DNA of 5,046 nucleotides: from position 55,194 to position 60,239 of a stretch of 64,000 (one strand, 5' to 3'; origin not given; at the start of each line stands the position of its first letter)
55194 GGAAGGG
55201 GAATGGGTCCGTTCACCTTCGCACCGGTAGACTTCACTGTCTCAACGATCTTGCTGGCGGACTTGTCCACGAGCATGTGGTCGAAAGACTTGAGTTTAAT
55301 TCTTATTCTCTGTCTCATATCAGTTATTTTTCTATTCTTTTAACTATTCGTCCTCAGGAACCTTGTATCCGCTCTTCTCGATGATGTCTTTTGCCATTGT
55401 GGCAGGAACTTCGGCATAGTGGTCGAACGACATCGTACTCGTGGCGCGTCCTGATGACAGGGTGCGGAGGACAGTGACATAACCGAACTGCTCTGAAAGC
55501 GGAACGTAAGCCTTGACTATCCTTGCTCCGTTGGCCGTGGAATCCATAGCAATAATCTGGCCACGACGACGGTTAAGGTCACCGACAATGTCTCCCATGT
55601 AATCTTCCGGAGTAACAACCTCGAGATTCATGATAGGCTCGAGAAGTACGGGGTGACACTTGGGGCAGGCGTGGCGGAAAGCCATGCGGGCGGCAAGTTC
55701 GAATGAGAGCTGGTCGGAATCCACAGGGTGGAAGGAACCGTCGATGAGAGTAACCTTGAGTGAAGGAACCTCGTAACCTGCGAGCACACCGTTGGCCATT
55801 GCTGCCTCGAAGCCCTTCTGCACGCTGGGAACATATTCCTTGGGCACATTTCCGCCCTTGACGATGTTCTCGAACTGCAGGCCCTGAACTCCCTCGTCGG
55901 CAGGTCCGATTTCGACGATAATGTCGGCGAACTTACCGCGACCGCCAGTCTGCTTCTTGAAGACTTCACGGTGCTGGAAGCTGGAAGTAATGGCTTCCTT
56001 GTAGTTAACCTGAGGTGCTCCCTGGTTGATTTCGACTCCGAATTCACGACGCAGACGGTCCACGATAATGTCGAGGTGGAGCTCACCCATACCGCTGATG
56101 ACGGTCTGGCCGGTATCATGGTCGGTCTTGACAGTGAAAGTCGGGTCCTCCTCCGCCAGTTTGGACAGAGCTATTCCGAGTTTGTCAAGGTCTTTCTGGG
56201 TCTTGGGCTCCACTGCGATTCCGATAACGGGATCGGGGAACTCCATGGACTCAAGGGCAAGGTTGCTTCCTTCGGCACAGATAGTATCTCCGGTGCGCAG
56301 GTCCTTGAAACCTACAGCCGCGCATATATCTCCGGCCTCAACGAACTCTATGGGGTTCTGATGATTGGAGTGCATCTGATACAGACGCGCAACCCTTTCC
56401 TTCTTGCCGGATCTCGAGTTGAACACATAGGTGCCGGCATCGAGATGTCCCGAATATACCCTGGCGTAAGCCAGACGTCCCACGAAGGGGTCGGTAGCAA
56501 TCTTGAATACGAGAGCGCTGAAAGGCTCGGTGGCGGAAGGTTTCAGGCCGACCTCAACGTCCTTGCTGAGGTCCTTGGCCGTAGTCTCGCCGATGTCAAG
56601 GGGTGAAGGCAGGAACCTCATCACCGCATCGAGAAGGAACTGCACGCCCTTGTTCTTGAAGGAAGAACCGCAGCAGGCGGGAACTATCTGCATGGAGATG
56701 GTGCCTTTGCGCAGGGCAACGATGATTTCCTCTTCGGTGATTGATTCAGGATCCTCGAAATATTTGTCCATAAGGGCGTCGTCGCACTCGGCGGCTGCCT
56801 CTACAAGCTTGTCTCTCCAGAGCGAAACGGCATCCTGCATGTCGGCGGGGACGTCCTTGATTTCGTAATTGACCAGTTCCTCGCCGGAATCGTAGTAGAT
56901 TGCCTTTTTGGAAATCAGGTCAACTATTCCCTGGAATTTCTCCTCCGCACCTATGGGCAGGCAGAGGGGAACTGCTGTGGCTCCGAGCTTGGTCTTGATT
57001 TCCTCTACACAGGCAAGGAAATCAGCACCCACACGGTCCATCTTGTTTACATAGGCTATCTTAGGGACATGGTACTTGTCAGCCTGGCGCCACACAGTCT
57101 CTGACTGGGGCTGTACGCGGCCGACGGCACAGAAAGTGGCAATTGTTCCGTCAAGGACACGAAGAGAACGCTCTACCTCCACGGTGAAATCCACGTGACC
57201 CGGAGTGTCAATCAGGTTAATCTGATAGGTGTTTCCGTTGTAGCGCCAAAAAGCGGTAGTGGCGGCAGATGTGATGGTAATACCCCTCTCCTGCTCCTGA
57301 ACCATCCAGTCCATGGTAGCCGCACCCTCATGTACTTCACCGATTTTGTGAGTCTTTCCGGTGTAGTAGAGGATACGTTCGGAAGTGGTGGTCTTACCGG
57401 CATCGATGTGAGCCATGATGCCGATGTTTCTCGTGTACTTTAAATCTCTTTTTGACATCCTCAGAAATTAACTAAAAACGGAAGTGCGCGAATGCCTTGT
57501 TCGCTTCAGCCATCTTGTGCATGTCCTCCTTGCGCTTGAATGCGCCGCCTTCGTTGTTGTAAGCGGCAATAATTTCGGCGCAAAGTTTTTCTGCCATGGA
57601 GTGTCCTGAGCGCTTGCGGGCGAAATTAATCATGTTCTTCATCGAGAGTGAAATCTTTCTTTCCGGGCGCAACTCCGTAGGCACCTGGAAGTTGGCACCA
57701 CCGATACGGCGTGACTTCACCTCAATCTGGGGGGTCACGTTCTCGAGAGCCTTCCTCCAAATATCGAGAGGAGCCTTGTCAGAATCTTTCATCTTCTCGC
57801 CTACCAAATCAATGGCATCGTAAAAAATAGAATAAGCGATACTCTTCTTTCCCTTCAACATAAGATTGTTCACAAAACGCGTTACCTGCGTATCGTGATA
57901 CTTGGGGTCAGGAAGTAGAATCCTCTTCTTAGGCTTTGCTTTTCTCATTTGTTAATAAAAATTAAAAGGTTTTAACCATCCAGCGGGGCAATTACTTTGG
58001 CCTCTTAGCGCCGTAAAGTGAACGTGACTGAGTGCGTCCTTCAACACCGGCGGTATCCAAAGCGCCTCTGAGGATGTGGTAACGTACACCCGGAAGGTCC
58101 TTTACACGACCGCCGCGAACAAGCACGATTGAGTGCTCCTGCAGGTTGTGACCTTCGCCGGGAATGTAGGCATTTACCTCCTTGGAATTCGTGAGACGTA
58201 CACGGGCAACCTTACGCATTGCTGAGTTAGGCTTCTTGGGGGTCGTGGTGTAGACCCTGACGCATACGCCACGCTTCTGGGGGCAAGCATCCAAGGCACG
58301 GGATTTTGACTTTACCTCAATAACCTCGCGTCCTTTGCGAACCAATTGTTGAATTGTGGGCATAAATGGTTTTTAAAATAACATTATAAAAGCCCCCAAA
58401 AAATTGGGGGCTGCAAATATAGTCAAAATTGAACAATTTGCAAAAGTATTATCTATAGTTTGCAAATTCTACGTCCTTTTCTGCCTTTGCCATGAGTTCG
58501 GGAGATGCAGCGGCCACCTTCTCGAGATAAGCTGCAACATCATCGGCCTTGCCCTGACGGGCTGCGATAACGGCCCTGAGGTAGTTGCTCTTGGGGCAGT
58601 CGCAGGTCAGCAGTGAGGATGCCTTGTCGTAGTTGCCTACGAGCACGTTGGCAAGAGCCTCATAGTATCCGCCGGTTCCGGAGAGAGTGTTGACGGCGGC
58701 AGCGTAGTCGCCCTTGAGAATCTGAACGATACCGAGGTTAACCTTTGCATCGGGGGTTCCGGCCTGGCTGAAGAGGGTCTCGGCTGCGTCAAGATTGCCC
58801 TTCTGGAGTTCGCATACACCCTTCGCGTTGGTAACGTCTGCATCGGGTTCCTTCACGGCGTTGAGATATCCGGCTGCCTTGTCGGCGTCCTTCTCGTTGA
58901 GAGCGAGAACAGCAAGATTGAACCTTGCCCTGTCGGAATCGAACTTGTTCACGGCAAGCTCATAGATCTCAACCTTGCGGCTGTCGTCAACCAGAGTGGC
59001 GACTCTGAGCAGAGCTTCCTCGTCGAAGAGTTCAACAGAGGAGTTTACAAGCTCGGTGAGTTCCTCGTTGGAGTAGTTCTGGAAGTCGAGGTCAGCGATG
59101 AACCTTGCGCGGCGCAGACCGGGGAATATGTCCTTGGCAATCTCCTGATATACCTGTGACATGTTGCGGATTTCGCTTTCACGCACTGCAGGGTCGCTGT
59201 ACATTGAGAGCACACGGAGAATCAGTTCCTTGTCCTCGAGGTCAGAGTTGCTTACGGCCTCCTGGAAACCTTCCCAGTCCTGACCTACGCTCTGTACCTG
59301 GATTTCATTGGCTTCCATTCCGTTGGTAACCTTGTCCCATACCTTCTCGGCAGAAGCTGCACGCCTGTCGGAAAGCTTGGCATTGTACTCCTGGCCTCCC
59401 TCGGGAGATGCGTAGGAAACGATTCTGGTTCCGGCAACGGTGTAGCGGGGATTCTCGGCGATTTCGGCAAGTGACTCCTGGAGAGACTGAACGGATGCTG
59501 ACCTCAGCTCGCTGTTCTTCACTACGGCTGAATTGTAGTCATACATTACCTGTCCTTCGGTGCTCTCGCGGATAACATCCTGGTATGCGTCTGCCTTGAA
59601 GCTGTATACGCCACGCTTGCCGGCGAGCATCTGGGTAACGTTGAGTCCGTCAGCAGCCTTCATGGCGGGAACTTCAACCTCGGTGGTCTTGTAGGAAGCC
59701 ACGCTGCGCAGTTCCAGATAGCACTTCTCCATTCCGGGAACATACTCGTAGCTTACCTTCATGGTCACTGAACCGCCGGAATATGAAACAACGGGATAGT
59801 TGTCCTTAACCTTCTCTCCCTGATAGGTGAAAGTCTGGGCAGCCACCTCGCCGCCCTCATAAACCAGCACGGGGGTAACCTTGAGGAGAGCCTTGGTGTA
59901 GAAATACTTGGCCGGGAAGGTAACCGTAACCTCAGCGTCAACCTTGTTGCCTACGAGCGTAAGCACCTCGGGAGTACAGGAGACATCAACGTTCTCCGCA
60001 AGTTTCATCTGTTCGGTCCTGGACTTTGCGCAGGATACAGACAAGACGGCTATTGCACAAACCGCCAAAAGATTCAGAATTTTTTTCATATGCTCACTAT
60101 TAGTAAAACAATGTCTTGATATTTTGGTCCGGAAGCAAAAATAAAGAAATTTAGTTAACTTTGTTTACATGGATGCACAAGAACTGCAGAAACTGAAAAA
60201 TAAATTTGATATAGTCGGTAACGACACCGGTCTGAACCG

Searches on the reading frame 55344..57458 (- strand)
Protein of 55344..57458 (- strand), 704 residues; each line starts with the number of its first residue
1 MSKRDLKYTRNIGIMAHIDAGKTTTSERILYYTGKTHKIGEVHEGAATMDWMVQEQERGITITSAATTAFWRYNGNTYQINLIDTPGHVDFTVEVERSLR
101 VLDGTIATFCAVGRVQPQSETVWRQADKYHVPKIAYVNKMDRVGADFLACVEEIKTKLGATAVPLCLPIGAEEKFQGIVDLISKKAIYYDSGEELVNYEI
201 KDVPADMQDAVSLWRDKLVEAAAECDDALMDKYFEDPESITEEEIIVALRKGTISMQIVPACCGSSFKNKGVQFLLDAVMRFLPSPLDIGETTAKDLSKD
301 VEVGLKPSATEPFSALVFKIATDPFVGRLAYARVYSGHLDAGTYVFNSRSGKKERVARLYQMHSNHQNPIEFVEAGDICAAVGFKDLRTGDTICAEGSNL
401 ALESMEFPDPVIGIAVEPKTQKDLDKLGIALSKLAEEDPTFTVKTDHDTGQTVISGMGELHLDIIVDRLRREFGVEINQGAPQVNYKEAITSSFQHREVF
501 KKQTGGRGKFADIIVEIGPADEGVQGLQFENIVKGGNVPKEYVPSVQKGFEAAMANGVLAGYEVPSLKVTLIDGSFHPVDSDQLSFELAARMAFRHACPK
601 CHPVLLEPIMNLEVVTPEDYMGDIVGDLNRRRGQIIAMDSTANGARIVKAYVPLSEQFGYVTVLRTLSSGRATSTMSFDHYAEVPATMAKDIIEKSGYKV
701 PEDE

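Call 65: search_protein_families(library=pfam, proteins=[window:55344-57458:-], max_evalue=0.00001)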
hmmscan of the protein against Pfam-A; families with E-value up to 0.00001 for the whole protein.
window:55344-57458:- (704 aa): 7 families
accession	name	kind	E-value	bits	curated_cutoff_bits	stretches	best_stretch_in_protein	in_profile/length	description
PF00009.33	GTP_EFTU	-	6e-60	202.5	26.5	1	9-285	3-188/188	Elongation factor Tu GTP binding domain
PF03764.24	EFG_IV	-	1.8e-39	134.7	24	1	482-601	1-120/121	Elongation factor G, domain IV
PF14492.12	EFG_III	-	2.6e-32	111.1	27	1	407-479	1-73/75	Elongation Factor G, domain III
PF00679.30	EFG_C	-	9.1e-29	99.8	27.9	1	604-690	1-87/89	Elongation factor G C-terminus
PF03144.31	GTP_EFTU_D2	-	1.5e-18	67.4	30.3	1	327-394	1-73/73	Elongation factor Tu domain 2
PF22042.2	EF-G_D2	-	3.4e-18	66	27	1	312-395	1-83/84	Elongation factor G domain 2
PF16658.11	RF3_C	-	3.6e-06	27.3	40.1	1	421-496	20-95/132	Class II release factor RF3, C-terminal domain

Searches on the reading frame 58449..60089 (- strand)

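Call 65: search_protein_families(library=pfam, proteins=[window:58449-60089:-], max_evalue=0.00001)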
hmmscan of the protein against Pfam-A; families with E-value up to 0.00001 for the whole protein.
window:58449-60089:- (546 aa): 3 families
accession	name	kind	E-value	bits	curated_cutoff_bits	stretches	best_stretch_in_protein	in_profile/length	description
PF13432.12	TPR_16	-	2.5e-08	34.6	32.7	0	385-416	30-61/65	Tetratricopeptide repeat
PF07719.23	TPR_2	-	4.1e-06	26.9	27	0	501-531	3-33/34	Tetratricopeptide repeat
PF00691.25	OmpA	-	8.8e-06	26.4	27.2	1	193-270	7-81/98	OmpA family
